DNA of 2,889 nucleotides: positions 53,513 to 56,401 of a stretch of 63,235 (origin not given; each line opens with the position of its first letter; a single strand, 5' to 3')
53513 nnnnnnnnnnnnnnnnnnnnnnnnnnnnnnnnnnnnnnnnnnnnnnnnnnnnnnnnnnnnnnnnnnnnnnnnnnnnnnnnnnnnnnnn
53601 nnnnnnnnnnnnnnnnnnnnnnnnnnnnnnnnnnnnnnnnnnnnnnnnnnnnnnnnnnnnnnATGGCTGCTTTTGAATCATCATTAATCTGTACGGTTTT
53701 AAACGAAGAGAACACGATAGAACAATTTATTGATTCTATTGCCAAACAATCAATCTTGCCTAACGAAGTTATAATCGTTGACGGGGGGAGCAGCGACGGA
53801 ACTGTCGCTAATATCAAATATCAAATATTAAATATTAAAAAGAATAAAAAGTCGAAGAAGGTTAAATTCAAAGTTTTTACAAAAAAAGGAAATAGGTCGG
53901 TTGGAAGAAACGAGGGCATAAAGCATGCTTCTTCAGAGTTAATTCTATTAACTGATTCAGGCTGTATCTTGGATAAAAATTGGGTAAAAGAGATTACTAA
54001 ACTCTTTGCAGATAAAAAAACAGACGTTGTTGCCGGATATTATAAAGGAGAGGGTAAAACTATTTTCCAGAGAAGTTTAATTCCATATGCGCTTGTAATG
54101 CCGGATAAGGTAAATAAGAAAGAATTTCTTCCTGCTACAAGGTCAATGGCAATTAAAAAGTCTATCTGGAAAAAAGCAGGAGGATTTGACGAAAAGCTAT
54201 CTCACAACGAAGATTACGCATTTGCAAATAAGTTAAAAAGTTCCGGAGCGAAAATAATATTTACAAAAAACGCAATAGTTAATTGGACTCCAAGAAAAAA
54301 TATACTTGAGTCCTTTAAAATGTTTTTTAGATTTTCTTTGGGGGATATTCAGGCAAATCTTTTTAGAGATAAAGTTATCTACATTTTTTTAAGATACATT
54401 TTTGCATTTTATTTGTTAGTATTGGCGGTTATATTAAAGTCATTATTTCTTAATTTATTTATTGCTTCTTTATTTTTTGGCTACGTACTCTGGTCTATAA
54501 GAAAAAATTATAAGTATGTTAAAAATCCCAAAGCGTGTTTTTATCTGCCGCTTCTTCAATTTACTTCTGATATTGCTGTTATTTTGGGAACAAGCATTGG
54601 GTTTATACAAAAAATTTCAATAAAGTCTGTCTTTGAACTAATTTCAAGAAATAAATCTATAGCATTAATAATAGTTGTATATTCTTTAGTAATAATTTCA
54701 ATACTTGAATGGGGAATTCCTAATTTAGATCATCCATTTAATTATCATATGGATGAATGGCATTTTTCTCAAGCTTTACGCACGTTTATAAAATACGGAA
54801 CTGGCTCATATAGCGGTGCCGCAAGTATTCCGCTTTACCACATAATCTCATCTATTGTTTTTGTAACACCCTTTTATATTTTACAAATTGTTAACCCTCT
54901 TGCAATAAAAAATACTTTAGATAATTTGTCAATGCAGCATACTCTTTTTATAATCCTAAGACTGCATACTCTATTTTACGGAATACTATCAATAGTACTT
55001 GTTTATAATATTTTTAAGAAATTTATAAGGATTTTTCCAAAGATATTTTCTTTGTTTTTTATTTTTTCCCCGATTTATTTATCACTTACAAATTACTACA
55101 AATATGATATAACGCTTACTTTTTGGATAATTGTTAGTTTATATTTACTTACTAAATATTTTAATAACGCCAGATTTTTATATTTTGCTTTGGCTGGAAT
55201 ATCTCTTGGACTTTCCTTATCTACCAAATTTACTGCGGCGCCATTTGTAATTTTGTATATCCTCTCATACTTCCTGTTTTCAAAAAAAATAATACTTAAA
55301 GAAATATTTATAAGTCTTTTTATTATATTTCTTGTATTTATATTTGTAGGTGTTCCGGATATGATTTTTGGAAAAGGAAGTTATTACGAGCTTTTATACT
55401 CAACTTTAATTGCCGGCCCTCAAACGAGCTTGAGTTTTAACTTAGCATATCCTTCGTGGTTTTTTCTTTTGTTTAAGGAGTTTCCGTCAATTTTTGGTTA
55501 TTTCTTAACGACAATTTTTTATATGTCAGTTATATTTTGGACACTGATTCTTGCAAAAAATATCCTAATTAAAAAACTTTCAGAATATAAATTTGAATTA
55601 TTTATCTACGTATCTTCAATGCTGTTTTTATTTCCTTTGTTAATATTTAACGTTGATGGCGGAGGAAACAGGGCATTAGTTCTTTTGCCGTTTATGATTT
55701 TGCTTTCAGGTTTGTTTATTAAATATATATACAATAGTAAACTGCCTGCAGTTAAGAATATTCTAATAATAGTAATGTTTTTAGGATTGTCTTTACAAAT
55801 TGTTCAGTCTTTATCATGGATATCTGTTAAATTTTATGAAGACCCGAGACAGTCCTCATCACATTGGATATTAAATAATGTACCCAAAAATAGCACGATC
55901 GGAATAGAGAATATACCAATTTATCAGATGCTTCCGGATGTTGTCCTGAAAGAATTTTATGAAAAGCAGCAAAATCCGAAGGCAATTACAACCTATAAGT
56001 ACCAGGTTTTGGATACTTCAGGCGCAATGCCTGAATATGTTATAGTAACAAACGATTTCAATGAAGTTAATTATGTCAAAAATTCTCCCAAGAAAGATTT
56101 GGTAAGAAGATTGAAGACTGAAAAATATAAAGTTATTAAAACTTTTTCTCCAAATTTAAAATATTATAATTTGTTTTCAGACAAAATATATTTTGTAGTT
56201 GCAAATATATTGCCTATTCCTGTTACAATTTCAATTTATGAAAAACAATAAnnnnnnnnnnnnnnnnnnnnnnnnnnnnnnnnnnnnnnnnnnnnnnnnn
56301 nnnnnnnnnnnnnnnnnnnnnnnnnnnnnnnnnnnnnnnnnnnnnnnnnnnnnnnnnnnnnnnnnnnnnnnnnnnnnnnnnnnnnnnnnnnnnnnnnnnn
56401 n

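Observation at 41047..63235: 22-kb surface-glycan island dominated by lipid-carrier-dependent (GT-C) glycosyltransferases: candidate extracytoplasmic glycosylation system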

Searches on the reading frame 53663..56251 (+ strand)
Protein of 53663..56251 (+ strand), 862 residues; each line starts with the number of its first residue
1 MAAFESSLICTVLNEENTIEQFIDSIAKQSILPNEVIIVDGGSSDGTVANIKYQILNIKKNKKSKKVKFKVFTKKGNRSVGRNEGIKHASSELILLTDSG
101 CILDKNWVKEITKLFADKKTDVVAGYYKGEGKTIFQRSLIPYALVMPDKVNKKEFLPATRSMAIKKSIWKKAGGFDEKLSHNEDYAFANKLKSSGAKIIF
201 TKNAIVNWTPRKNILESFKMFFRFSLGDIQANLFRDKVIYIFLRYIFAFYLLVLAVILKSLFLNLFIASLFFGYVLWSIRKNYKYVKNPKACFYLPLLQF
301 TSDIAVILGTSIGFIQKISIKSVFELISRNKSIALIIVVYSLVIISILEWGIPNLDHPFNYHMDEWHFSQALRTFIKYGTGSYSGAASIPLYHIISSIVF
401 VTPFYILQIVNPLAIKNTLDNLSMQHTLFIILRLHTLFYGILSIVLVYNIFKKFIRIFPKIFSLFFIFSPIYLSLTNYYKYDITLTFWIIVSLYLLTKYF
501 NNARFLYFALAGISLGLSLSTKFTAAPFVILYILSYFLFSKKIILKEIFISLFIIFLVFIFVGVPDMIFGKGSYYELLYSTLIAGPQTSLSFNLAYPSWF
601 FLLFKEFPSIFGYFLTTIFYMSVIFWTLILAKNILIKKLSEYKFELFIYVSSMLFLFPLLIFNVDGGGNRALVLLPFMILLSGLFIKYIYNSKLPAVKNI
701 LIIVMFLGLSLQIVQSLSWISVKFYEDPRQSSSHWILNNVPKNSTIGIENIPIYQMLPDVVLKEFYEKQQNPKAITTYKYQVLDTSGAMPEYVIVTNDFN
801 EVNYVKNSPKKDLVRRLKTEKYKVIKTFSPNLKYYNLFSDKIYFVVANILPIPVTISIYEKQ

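Call 6: search_protein_families(library=pfam, proteins=[window:53663-56251:+], max_evalue=0.01)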
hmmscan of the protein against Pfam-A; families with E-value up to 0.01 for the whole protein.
window:53663-56251:+ (862 aa): 6 families
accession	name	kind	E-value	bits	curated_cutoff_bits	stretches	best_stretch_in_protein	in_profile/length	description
PF00535.33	Glycos_transf_2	-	1.9e-20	73.9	23.3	1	7-136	1-125/168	Glycosyl transferase family 2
PF10111.15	Glyco_tranf_2_2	-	6.5e-11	42.7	27.3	1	8-224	3-231/276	Glycosyltransferase like family 2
PF13641.12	Glyco_tranf_2_3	-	8.9e-11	42.7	27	1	8-223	5-226/230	Glycosyltransferase like family 2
PF02366.24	PMT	-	2.1e-10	41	22.7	1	412-562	65-228/245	Dolichyl-phosphate-mannose-protein mannosyltransferase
PF13231.12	PMT_2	-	1.2e-07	32.5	26.1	1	433-562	25-154/160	Dolichyl-phosphate-mannose-protein mannosyltransferase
PF13506.12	Glyco_transf_21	-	2.1e-06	27.8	21.7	1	85-221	25-165/174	Glycosyl transferase family 21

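Call 13: search_solved_structures(query=window:53663-56251:+, max_evalue=1)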
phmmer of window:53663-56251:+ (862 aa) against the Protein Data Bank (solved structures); distinct sequences matched with E-value up to 1: 18.
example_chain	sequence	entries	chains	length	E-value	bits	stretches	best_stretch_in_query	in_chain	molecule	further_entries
5tze_C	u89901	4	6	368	3.5e-06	28.6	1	7-153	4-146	Glycosyl transferase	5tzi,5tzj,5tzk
6h1j_A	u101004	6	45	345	6.8e-06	27.6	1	7-153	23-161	Probable ss-1,3-N-acetylglucosaminyltransferase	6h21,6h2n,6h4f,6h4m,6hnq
5tz8_A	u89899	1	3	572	1.1e-05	27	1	7-142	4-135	Glycosyl transferase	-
6yv7_B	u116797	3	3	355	0.0011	20.4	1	8-202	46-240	Glycosyl transferase, family 2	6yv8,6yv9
6yv7_A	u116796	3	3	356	0.0011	20.3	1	8-202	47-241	Glycosyl transferase, family 2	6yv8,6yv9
5hea_A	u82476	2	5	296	0.0016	19.8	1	7-123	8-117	Putative glycosyltransferase (GalT1)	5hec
9omj_A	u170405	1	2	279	0.0044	18.3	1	3-52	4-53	Glycosyltransferase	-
9omm_A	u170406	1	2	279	0.011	17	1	4-52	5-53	Glycosyltransferase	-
9omh_A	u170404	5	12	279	0.011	17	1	4-52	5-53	Glycosyltransferase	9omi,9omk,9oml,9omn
9m6z_A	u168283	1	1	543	0.029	15.6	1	708-789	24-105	carotenoid 9,10-dioxygenase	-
9luz_A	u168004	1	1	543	0.029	15.6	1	708-789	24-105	carotenoid 9,10-dioxygenase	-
9m3e_A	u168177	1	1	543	0.029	15.6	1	708-789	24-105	carotenoid 9,10-dioxygenase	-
8vh7_A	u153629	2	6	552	0.048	14.9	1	7-125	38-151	Heparosan synthase B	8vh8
8viw_A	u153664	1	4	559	0.048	14.9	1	7-125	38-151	Heparosan synthase B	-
4y6n_A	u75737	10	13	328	0.12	13.6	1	7-48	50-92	Glucosyl-3-phosphoglycerate synthase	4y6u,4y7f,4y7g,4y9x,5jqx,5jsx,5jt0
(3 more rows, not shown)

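Call 16: find_homologous_proteins(query=window:53663-56251:+, max_evalue=0.00001)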
Query window:53663-56251:+ (862 aa): 380 proteins with E <= 0.00001 among 8000 candidates; the best 120 are listed.
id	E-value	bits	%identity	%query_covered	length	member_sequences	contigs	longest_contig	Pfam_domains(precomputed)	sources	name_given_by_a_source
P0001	0.0e+0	1592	83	100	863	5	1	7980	PF13506.14,PF13641.13,PF02366.25,PF00535.33,PF13231.13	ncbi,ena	ncbi:MAG: glycosyltransferase [Patescibacteria group bacterium]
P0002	0.0e+0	1401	73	100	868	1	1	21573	PF13506.14,PF13641.13,PF02366.25,PF00535.33,PF13231.13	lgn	-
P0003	0.0e+0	1399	73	100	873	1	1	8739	PF13632.13,PF13506.14,PF13641.13,PF02366.25,PF00535.33,PF13231.13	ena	-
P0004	0.0e+0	1310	69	99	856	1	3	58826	PF13641.13,PF02366.25,PF00535.33,PF13231.13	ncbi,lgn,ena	-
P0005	0.0e+0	1293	67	100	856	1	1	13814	PF13632.13,PF10111.15,PF13506.14,PF13641.13,PF02366.25,PF00535.33,PF13231.13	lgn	-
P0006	0.0e+0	1268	67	100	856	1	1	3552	PF13506.14,PF13641.13,PF02366.25,PF00535.33,PF13231.13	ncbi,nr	ncbi:MAG: glycosyltransferase [Cyanobacteria bacterium]|nr:glycosyltransferase [Cyanobacteriota bact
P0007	0.0e+0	1242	65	99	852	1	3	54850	PF10111.15,PF13506.14,PF13641.13,PF00535.33,PF13231.13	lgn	-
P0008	0.0e+0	1229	66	99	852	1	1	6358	PF13641.13,PF02366.25,PF00535.33,PF13231.13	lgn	-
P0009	0.0e+0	1199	64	100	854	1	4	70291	PF10111.15,PF13506.14,PF13641.13,PF02366.25,PF00535.33,PF13231.13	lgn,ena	-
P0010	0.0e+0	1198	64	100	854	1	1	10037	PF10111.15,PF13641.13,PF02366.25,PF00535.33,PF13231.13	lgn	-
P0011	0.0e+0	1189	63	100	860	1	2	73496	PF13641.13,PF02366.25,PF00535.33,PF13231.13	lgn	-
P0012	0.0e+0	1158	60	99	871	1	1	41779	PF10111.15,PF13506.14,PF13641.13,PF00535.33,PF13231.13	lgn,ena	-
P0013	0.0e+0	1157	60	99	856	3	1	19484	PF10111.15,PF13506.14,PF13641.13,PF00535.33,PF13231.13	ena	-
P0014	0.0e+0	1157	62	100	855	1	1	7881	PF13506.14,PF13641.13,PF02366.25,PF00535.33,PF13231.13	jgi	jgi:glycosyltransferase involved in cell wall biosynthesis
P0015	0.0e+0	1153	61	100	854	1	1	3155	PF10111.15,PF13506.14,PF13641.13,PF02366.25,PF00535.33,PF13231.13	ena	-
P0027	0.0e+0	1097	58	100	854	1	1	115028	PF10111.15,PF13506.14,PF13641.13,PF02366.25,PF00535.33,PF13231.13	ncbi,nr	ncbi:MAG: glycosyltransferase [Candidatus Levybacteria bacterium]|nr:glycosyltransferase [Candidatus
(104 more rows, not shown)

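Call 18: find_encoding_contigs(protein=P0027, flank=10000, max_places=2)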
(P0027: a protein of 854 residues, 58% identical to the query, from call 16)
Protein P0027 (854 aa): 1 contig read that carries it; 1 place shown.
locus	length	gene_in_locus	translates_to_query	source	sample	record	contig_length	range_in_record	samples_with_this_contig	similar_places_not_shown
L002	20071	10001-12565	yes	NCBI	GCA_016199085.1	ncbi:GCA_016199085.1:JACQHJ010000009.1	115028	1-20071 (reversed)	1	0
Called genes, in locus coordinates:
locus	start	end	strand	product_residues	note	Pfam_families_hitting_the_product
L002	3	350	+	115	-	PF00829:Ribosomal_L21p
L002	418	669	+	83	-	PF01016:Ribosomal_L27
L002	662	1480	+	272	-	PF02195:ParB_N, PF17762:HTH_ParB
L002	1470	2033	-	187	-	PF10502:Peptidase_S26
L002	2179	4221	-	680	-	PF13964:Beta-prop_Calicin, PF24681:Kelch_KLHDC2_KLHL20_DRC7, PF24981:Beta-prop_ATRN-LZTR1, PF01344:Kelch_1, PF13415:Beta-prop_FBX42, PF24681:Kelch_KLHDC2_KLHL20_DRC7, PF25210:Kelch_FKB95, PF13964:Beta-prop_Calicin, +9 more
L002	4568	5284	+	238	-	PF00398:RrnaAD (weak), PF01209:Ubie_methyltran, PF02353:CMAS, PF13489:Methyltransf_23, PF13847:Methyltransf_31, PF08241:Methyltransf_11, PF08242:Methyltransf_12, PF13649:Methyltransf_25, +2 more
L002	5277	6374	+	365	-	PF13439:Glyco_transf_4, PF00534:Glycos_transf_1, PF13692:Glyco_trans_1_4 (weak)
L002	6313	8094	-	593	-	PF10131:PTPS_related (weak), PF13231:PMT_2 (weak)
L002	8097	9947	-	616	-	PF26626:DUF8201 (faint)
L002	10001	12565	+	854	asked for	PF00535:Glycos_transf_2, PF10111:Glyco_tranf_2_2, PF13506:Glyco_transf_21, PF13641:Glyco_tranf_2_3, PF02366:PMT, PF13231:PMT_2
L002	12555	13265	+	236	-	PF00535:Glycos_transf_2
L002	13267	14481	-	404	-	PF08421:Methyltransf_13, PF13489:Methyltransf_23, PF08484:Methyltransf_14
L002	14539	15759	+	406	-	PF01943:Polysacc_synt, PF13440:Polysacc_synt_3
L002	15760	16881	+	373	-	PF13439:Glyco_transf_4, PF00534:Glycos_transf_1, PF13524:Glyco_trans_1_2, PF13692:Glyco_trans_1_4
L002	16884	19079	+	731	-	PF00535:Glycos_transf_2, PF10111:Glyco_tranf_2_2, PF13231:PMT_2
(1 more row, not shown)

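Call 19: find_encoding_contigs(protein=P0004, flank=10000, max_places=2)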
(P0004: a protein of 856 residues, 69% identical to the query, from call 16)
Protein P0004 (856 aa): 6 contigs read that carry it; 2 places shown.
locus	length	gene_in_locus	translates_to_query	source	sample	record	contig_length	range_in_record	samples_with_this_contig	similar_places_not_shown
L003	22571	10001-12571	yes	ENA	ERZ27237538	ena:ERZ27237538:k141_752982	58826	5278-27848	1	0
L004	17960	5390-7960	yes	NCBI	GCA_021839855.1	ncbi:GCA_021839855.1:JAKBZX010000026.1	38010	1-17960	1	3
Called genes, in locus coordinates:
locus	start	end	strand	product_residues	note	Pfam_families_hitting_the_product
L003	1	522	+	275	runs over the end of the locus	PF02195:ParB_N, PF17762:HTH_ParB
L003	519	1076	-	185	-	PF10502:Peptidase_S26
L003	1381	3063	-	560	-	PF13964:Beta-prop_Calicin, PF24681:Kelch_KLHDC2_KLHL20_DRC7, PF24981:Beta-prop_ATRN-LZTR1, PF01344:Kelch_1, PF07646:Kelch_2 (weak), PF25210:Kelch_FKB95 (weak), PF01344:Kelch_1 (weak), PF13529:Peptidase_C39_2, +2 more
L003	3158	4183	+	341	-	PF13439:Glyco_transf_4, PF13579:Glyco_trans_4_4 (weak), PF00534:Glycos_transf_1 (weak)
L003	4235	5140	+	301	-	PF13489:Methyltransf_23, PF02353:CMAS (faint), PF13847:Methyltransf_31 (weak), PF08241:Methyltransf_11, PF08242:Methyltransf_12, PF13649:Methyltransf_25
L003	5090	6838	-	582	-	PF10131:PTPS_related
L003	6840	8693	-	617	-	-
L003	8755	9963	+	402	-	-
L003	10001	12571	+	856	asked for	PF00535:Glycos_transf_2, PF13641:Glyco_tranf_2_3, PF02366:PMT, PF13231:PMT_2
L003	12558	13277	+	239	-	PF00535:Glycos_transf_2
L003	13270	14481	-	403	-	PF08421:Methyltransf_13, PF13489:Methyltransf_23, PF08241:Methyltransf_11 (faint), PF08242:Methyltransf_12 (weak), PF08484:Methyltransf_14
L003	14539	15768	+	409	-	PF01943:Polysacc_synt, PF13440:Polysacc_synt_3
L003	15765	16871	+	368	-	PF13439:Glyco_transf_4, PF20706:GT4-conflict (weak), PF13692:Glyco_trans_1_4, PF13524:Glyco_trans_1_2, PF00534:Glycos_transf_1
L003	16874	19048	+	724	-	PF00535:Glycos_transf_2, PF10111:Glyco_tranf_2_2, PF13641:Glyco_tranf_2_3 (weak)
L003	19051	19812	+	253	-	PF00535:Glycos_transf_2, PF10111:Glyco_tranf_2_2, PF13641:Glyco_tranf_2_3 (weak)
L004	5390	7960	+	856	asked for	PF00535:Glycos_transf_2, PF13641:Glyco_tranf_2_3, PF02366:PMT, PF13231:PMT_2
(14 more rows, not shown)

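Call 27: search_protein_families(library=ncbifam, proteins=[window:53663-56251:+], max_evalue=0.001)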
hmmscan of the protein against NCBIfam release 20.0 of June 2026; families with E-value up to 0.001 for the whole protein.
window:53663-56251:+ (862 aa): 15 families
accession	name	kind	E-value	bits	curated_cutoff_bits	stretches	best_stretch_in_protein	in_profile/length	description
TIGR04283.1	glyco_like_mftF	equivalog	1.1e-18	67.6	182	1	7-206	2-183/221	TIGR04283 family arsenosugar biosynthesis glycosyltransferase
NF041875.1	EPS_EpsD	equivalog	1e-15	58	370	1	13-212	8-210/325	exopolysaccharide biosynthesis glycosyltransferase EpsD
TIGR03965.1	mycofact_glyco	equivalog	2.2e-12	46.6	280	1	7-125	77-189/467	mycofactocin biosynthesis glycosyltransferase MftF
NF007482.0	PRK10073.1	equivalog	1.7e-08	33.8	423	1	6-123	8-118/334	glycosyltransferase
NF038302.1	EPS_HpsE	equivalog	2e-08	33.6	300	1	9-137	7-138/307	hormogonium polysaccharide biosynthesis glycosyltransferase HpsE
TIGR03937.1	PgaC_IcaA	equivalog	8.9e-08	31.5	422.3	1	7-117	48-152/407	poly-beta-1,6-N-acetyl-D-glucosamine synthase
NF047683.1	TeichurnBiosyTuaG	equivalog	9.5e-08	32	400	1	7-109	9-101/252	teichuronic acid biosynthesis protein TuaG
TIGR03472.1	HpnI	equivalog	2.6e-07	29.8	310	1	87-281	123-322/373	bacteriohopanetetrol glucosamine biosynthesis glycosyltransferase HpnI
NF041394.1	GtaseAglG_Halo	equivalog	1.6e-05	24.3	440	1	7-182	5-181/304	glucosyl-dolichyl phosphate glucuronosyltransferase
NF053739.1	GlytfEpsEBac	equivalog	3.2e-05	23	450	1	7-102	4-94/265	glycosyltransferase EpsE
NF050050.1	ProtGlycPglI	equivalog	3.3e-05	23.4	500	1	7-183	5-178/306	GalNAc(5)-diNAcBac-PP-undecaprenol beta-1,3-glucosyltransferase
NF045692.1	OglycostaseCruG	equivalog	4.4e-05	22.6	600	1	7-123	44-160/386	2'-O-glycosyltransferase CruG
NF050819.1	PolSacchBiosHfsG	equivalog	0.00011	21.4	500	1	27-126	33-128/302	polysaccharide biosynthesis protein HfsG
NF010496.0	PRK13915.1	equivalog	0.00018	20.7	262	1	7-58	34-88/307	glucosyl-3-phosphoglycerate synthase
NF038299.1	EPS_HpsN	equivalog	0.00054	19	425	0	7-125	4-117/317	hormogonium polysaccharide biosynthesis glycosyltransferase HpsN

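Call 34: search_solved_structures(query=A1, max_evalue=1)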
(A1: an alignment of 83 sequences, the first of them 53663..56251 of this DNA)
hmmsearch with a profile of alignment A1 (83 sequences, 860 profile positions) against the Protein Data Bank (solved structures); distinct sequences matched with E-value up to 1: 46.
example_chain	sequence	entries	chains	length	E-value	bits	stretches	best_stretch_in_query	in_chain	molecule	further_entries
5tze_C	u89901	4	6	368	8.6e-13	50.3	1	3-117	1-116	Glycosyl transferase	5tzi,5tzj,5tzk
5tz8_A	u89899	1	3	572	1.8e-12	49.2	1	3-117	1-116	Glycosyl transferase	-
6h1j_A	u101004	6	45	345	2.9e-11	45.2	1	3-185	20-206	Probable ss-1,3-N-acetylglucosaminyltransferase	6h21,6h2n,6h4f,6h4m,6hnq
2z87_A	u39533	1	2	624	8e-11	43.7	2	6-187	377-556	Chondroitin synthase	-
2z86_A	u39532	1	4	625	8e-11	43.7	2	6-187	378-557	Chondroitin synthase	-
8bz4_A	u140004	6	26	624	2.2e-10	42.3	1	2-119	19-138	Glycosyltransferase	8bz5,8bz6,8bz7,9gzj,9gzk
8bz8_A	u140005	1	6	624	2.2e-10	42.3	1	2-119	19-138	Glycosyltransferase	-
8vh7_A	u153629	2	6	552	2.3e-10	42.2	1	5-109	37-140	Heparosan synthase B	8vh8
8viw_A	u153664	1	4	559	2.4e-10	42.2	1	5-109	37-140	Heparosan synthase B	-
5hea_A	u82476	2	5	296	4.7e-10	41.2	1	5-118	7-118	Putative glycosyltransferase (GalT1)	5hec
6yv7_B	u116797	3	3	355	6.6e-09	37.4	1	4-173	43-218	Glycosyl transferase, family 2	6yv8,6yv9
6yv7_A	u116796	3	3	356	6.6e-09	37.4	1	4-173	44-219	Glycosyl transferase, family 2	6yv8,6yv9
6p61_A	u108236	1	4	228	1.3e-08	36.4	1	4-121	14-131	Glycosyltransferase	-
9omh_A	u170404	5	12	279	1.8e-08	36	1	5-119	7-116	Glycosyltransferase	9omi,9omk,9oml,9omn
9omm_A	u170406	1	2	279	1.8e-08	36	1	5-119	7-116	Glycosyltransferase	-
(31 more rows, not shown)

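Call 47: predict_structure(alignment_id=A1)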
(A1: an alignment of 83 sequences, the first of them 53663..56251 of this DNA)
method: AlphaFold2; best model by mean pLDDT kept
length: 862 residues; sequences in the alignment: 83
mean_pLDDT: 91.1   pTM: 0.87
mean pLDDT of the five models: 91.1, 90.2, 89.6, 89.2, 88.7
residues with pLDDT >= 90: 609; 70-90: 237; 50-70: 14; < 50: 2
segments of 3 or more residues with pLDDT < 50: none
pLDDT, mean of each block of 10 residues (from residue 1): 80 90 91 93 91 88 74 91 95 91 93 91 92 94 91 84 95 91 89 91 92 94 92 86 93 91 94 96 94 96 96 89 90 95 94 80 84 88 75 90 95 82 92 96 97 95 97 93 96 97 93 96 93 96 93 94 87 80 78 88 94 98 98 95 97 96 90 97 96 90 96 96 91 95 89 73 87 91 84 92 88 92 95 93 86 93 88
secondary structure, 60 per line:
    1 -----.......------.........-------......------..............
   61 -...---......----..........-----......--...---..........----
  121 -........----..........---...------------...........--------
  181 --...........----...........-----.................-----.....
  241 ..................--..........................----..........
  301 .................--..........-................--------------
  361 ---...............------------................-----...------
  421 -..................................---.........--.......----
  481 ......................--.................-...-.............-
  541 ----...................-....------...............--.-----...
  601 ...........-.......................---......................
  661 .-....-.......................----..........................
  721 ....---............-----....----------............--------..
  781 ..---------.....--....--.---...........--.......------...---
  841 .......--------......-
elements in order (helices of 4 or more, strands of 3 or more residues): E6-12 H19-27 E35-40 H47-60 E68-73 H78-87 E93-98 E101-103 H107-116 E122-129 H134-143 E162-165 H166-172 H183-193 E198-208 H214-230 H236-258 H261-286 H291-317 H320-329 H331-346 H364-378 H391-406 H422-455 H459-467 H470-476 H481-502 H505-521 H527-539 H545-563 H565-568 H575-589 H598-611 H613-635 H639-661 H663-666 H668-690 H695-724 H728-739 E745-748 H759-770 E779-782 E792-796 H799-802 H809-819 E822-828 H841-847 E856-861

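Call 49: fold_search(model_id=the predicted structure, library=pdb)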
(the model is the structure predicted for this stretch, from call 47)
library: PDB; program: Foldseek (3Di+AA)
matches with E <= 10: 768; with E <= 0.001: 305
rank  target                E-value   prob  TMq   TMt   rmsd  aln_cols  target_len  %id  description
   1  7sp9_A                8.5e-10  1.00  0.28  0.45   6.3       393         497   14  Chlorella virus Hyaluronan Synthase in the GlcNAc-primed channel-closed state (released 2022-04-06)
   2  6h21_A                1.2e-09  1.00  0.19  0.49  12.8       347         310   18  TarP-UDP-GlcNAc-Mn (released 2018-09-26)
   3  6h1j_B                1.5e-09  1.00  0.20  0.51  11.8       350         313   16  TarP native (released 2018-09-26)
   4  6h1j_A                1.8e-09  1.00  0.19  0.49  12.5       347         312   16  TarP native (released 2018-09-26)
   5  8bz7_E                2.2e-09  1.00  0.20  0.28  11.7       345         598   16  Crystal structure of the L. monocytogenes RmlT in complex with TDP-rhamnose (released 2023-12-27)
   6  7sp7_A                2.3e-09  1.00  0.30  0.49   5.1       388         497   16  Chlorella virus hyaluronan synthase inhibited by UDP (released 2022-04-06)
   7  6h4f_E                3.0e-09  1.00  0.20  0.49  12.7       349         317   16  TarP-3RboP (released 2018-09-26)
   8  6h21_C                3.1e-09  1.00  0.19  0.50  13.1       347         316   16  TarP-UDP-GlcNAc-Mn (released 2018-09-26)
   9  6h4f_B                3.2e-09  1.00  0.20  0.49  12.7       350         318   16  TarP-3RboP (released 2018-09-26)
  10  8bz7_B                4.0e-09  1.00  0.21  0.29  11.3       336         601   18  Crystal structure of the L. monocytogenes RmlT in complex with TDP-rhamnose (released 2023-12-27)
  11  6h4m_A                4.0e-09  1.00  0.19  0.48  12.9       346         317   18  TarP-UDP-GlcNAc-3RboP (released 2018-09-26)
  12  6yv7_B                4.2e-09  1.00  0.24  0.55   8.8       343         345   15  Mannosyltransferase PcManGT from Pyrobaculum calidifontis (released 2020-07-22)
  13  6h4f_A                4.2e-09  1.00  0.19  0.49  12.6       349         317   16  TarP-3RboP (released 2018-09-26)
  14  6hnq_B                4.4e-09  1.00  0.20  0.50  11.9       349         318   17  TarP-6RboP-(CH2)6NH2 (released 2018-10-24)
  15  6h4f_C                4.4e-09  1.00  0.19  0.48  12.7       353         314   16  TarP-3RboP (released 2018-09-26)
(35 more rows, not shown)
